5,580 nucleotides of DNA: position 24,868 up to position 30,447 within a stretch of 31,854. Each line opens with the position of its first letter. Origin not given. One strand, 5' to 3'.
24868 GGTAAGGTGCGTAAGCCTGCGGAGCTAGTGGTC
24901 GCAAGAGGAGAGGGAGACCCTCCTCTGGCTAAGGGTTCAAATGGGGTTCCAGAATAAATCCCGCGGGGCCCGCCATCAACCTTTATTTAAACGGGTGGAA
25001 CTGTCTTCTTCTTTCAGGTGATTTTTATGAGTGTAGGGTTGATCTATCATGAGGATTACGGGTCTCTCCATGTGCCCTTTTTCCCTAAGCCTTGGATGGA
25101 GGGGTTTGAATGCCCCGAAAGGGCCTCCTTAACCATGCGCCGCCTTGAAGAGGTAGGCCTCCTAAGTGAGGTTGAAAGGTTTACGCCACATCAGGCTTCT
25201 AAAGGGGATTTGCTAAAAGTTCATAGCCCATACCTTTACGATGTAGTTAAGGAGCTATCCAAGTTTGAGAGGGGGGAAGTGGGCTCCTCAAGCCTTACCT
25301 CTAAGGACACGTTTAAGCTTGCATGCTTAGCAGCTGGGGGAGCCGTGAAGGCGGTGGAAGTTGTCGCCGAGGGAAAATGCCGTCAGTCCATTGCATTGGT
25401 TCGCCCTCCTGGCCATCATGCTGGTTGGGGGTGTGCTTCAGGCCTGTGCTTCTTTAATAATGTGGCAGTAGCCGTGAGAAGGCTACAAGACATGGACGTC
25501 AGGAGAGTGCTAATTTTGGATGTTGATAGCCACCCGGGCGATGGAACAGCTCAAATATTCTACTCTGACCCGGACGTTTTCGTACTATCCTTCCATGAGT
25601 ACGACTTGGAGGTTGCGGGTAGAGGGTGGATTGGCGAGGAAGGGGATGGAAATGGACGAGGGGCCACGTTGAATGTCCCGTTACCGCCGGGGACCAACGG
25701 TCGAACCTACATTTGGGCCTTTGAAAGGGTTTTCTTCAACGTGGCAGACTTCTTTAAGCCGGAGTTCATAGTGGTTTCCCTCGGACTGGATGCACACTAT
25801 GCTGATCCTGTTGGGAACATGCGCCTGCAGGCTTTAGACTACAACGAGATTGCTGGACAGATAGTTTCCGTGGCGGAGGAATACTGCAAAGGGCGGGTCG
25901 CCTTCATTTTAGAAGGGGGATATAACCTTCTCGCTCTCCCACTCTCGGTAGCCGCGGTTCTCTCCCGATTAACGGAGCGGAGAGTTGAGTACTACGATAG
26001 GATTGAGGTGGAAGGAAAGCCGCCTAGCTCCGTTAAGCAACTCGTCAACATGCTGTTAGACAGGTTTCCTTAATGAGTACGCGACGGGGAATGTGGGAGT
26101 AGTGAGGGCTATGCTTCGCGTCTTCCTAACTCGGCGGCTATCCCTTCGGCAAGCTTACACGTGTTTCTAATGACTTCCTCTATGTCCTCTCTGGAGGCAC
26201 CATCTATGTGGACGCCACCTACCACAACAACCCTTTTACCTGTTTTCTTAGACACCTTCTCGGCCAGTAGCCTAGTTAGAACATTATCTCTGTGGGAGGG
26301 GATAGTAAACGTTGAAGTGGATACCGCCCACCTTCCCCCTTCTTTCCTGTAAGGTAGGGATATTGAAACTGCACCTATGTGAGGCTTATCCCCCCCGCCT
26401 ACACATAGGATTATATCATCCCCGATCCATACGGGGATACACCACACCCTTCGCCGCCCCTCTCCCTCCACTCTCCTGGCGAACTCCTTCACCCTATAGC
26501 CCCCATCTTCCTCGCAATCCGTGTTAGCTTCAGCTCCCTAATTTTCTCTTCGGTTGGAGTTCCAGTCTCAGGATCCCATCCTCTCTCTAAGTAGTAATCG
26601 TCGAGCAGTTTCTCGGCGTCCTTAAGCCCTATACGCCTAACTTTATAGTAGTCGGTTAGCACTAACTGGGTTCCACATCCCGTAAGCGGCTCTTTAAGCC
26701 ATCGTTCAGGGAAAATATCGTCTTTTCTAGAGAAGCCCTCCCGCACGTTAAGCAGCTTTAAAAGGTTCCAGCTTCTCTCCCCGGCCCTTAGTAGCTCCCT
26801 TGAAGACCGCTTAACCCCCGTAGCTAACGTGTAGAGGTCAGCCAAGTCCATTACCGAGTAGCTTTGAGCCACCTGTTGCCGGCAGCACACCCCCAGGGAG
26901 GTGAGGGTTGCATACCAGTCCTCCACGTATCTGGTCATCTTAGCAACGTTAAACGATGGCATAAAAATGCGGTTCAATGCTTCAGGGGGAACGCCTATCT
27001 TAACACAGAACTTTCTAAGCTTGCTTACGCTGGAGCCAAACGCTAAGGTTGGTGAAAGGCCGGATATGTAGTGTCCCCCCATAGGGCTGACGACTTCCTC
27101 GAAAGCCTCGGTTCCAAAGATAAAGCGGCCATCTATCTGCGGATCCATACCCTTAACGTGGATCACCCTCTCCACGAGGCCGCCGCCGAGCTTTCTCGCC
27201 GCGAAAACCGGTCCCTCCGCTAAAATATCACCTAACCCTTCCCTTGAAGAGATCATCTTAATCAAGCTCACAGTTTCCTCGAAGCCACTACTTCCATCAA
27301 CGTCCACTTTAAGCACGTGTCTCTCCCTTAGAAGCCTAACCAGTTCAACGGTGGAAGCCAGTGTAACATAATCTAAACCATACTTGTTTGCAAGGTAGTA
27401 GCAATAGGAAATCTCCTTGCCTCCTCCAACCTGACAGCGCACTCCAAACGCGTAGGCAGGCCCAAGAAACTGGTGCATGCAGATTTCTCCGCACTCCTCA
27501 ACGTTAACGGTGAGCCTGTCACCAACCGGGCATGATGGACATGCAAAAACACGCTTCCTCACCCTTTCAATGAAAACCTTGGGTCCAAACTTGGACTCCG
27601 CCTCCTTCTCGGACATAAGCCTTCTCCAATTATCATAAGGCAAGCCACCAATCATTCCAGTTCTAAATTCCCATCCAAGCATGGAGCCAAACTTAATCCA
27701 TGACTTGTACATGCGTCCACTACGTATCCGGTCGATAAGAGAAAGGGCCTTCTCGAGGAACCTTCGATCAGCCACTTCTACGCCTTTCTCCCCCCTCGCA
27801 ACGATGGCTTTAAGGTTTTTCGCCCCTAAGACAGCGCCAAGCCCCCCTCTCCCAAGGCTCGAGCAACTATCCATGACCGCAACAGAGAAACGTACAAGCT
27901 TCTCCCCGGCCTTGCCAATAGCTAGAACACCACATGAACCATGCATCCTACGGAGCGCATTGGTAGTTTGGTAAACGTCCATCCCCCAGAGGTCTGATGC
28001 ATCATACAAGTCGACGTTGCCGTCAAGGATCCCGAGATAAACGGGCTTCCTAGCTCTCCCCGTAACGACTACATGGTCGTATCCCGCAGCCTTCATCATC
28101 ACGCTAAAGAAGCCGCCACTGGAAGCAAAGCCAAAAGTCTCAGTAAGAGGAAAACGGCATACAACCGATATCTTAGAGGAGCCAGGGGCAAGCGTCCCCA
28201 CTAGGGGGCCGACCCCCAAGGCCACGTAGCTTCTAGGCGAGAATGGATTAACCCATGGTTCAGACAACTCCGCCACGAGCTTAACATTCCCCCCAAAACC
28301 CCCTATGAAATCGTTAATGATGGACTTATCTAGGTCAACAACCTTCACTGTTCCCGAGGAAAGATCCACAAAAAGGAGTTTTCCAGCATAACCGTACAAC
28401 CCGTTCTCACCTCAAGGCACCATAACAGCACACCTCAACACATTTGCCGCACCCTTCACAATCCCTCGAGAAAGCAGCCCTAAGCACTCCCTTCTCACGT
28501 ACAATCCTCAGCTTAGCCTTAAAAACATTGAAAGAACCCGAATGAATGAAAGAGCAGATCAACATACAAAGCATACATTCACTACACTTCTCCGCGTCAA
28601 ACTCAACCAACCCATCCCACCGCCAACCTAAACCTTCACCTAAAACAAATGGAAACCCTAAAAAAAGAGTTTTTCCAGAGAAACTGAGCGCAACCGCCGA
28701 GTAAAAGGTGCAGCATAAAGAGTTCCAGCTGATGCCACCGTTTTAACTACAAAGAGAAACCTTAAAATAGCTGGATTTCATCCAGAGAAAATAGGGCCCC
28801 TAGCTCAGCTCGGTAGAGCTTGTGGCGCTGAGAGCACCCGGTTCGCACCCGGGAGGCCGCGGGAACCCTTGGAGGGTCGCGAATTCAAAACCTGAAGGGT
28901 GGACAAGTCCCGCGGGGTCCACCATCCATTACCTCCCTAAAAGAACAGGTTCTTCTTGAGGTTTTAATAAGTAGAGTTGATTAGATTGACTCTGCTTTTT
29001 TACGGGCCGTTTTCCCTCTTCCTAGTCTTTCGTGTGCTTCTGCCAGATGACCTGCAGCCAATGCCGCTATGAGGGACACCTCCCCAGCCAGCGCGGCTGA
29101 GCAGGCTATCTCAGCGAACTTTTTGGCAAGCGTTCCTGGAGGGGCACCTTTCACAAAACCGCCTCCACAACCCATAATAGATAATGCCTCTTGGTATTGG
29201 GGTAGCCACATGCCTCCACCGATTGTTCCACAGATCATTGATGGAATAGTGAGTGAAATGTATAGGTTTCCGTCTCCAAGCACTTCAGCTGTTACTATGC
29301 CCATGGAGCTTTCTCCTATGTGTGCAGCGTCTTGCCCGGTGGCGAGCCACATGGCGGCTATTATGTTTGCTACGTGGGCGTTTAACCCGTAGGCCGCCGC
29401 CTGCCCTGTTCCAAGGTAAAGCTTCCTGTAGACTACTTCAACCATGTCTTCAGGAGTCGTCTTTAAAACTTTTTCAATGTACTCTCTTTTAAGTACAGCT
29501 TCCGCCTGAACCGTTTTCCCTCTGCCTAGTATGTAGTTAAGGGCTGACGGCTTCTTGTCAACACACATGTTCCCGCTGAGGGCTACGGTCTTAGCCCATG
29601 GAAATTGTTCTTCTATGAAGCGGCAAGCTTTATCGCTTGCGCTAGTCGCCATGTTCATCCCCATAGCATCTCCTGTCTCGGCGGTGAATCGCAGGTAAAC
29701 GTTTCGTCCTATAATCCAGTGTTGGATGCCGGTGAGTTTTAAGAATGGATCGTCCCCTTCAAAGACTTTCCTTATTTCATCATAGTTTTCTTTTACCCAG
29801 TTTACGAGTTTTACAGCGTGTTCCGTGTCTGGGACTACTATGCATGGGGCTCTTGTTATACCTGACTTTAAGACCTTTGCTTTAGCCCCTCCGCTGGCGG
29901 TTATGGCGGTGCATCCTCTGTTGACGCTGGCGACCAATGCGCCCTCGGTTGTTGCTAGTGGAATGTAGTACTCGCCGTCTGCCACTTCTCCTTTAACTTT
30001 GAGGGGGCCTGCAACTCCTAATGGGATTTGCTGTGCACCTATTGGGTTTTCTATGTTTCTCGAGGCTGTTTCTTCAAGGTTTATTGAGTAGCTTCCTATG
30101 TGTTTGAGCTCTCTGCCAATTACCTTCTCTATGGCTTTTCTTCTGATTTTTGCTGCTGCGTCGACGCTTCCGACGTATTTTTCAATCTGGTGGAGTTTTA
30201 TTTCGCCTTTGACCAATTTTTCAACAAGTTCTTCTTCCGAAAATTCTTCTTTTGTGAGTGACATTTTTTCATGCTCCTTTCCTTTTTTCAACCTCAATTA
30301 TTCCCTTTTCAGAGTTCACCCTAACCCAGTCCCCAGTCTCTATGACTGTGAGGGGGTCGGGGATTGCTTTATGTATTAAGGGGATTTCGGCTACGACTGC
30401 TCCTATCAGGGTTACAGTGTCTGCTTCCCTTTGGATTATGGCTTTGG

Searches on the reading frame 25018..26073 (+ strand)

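Call 24: search_protein_families(library=pfam, proteins=[window:25018-26073:+])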
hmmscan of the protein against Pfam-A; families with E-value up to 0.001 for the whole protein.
window:25018-26073:+ (351 aa): 1 family
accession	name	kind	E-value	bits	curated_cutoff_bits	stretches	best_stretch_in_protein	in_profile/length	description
PF00850.24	Hist_deacetyl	-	2.2e-78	264.1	27.9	1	31-316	3-296/298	Histone deacetylase domain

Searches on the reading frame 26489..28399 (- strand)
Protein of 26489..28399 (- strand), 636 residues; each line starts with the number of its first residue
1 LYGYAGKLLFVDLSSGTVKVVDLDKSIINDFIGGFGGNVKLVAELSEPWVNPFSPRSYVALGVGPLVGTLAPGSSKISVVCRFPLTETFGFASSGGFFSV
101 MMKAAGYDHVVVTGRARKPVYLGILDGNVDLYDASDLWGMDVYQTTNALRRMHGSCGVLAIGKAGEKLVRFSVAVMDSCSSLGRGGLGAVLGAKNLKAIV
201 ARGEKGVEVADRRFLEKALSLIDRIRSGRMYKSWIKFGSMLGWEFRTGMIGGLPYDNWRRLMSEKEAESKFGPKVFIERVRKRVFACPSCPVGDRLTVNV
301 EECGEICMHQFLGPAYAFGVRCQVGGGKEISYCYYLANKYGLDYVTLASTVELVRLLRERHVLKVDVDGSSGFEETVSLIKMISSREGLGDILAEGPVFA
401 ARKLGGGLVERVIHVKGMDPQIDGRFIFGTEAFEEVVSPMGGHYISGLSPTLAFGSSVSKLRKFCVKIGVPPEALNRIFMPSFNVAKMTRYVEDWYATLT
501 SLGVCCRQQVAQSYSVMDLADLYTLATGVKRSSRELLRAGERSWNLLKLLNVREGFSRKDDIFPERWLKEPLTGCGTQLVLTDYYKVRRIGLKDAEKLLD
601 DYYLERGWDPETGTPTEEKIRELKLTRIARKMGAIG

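Call 24: search_protein_families(library=pfam, proteins=[window:26489-28399:-])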
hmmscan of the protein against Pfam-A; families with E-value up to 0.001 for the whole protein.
window:26489-28399:- (636 aa): 2 families
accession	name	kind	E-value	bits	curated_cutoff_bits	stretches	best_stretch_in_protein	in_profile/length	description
PF02730.20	AFOR_N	-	7.5e-64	215.6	29.8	1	6-203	1-198/199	Aldehyde ferredoxin oxidoreductase, N-terminal domain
PF01314.23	AFOR_C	-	4.8e-60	204.2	27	1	224-625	9-385/385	Aldehyde ferredoxin oxidoreductase, domains 2 & 3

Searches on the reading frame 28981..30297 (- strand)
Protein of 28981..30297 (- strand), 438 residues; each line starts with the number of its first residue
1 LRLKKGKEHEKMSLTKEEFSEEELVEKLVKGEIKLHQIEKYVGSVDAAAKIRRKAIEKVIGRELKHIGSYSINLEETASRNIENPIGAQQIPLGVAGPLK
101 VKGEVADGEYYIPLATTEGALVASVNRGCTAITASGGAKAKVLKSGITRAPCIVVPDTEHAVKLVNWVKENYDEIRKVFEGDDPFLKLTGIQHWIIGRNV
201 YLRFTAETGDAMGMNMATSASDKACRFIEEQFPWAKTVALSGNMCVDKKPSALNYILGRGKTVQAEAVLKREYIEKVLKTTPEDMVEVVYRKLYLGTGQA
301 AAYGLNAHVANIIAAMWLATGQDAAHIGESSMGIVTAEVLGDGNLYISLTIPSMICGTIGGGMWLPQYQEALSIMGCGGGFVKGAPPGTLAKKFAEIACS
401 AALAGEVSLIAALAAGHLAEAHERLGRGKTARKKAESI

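Call 24: search_protein_families(library=pfam, proteins=[window:28981-30297:-])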
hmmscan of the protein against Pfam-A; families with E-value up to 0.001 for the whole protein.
window:28981-30297:- (438 aa): 1 family
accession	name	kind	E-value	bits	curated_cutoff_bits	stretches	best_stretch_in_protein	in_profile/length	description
PF00368.23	HMG-CoA_red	-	6.4e-126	420.7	27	1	49-427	2-368/368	Hydroxymethylglutaryl-coenzyme A reductase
